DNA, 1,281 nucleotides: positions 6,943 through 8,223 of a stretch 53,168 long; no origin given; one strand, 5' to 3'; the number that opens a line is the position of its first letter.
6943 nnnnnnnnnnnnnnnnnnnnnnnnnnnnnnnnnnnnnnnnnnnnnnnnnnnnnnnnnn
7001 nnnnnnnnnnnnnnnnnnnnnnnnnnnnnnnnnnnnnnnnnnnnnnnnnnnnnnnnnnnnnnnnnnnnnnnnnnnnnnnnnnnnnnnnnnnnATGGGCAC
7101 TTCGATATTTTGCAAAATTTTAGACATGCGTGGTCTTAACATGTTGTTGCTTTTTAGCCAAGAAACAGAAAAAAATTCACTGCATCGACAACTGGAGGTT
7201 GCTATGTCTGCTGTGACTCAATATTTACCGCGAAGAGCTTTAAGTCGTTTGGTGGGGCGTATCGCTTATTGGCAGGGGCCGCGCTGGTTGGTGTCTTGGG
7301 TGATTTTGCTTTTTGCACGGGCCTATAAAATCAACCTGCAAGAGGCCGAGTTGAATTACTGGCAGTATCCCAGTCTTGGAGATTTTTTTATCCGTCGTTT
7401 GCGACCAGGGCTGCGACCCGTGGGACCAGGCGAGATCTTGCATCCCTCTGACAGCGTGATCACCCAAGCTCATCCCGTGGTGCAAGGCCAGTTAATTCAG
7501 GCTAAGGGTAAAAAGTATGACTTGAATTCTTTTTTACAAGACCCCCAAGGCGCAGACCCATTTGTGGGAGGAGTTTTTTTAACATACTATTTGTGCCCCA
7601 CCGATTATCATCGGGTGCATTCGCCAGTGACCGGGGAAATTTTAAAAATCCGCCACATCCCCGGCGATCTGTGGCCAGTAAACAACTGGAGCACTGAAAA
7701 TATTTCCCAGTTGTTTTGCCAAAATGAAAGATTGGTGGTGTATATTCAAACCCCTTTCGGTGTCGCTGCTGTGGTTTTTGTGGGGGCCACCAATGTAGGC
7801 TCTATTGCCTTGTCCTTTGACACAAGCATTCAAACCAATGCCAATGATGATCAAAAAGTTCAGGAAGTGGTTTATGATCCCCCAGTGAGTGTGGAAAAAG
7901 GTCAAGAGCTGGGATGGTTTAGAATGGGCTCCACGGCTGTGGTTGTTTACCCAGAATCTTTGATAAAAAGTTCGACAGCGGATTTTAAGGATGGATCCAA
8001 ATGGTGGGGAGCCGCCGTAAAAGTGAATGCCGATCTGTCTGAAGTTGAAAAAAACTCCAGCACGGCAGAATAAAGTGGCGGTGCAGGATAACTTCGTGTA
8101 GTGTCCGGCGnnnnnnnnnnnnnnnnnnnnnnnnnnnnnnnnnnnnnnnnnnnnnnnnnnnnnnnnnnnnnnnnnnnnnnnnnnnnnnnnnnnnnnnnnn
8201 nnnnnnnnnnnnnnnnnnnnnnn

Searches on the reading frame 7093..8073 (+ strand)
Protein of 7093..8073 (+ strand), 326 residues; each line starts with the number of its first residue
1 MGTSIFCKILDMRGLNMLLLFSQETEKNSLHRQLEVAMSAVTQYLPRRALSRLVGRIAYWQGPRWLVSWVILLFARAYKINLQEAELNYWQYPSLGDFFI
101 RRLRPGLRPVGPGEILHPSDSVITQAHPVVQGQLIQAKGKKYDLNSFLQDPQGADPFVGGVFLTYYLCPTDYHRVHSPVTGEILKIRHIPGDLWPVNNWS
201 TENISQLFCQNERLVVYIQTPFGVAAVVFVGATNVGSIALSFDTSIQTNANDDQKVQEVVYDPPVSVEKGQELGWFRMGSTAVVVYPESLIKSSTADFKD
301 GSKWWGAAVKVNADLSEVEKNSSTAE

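Call 28: search_protein_families(library=pfam, proteins=[window:7093-8073:+], max_evalue=0.001)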
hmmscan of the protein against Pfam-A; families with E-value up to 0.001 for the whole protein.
window:7093-8073:+ (326 aa): 1 family
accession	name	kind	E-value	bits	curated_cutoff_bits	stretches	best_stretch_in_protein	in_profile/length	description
PF02666.20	PS_Dcarbxylase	-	1.7e-57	194.7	22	1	95-302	1-188/198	Phosphatidylserine decarboxylase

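Call 66: list_cluster_members(proteins=[window:7093-8073:+, window:8111-9712:+, window:10672-11145:-, window:5520-7142:-, window:30984-32507:+, window:25311-27728:-])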
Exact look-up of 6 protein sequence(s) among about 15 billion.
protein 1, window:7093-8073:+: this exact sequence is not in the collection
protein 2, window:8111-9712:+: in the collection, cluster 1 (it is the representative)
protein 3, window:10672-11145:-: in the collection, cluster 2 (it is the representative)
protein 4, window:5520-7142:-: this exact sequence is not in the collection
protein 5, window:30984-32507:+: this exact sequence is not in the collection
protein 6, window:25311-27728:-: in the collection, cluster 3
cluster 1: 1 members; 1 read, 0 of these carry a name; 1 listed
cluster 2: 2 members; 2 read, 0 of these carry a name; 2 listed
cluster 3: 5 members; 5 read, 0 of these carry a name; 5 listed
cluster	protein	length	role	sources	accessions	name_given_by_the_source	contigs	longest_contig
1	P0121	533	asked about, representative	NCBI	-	-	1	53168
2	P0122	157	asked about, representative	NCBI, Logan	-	-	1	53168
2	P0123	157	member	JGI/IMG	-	-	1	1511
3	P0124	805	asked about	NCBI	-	-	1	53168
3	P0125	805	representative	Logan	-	-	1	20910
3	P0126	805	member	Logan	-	-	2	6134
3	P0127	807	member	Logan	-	-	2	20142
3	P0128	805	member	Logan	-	-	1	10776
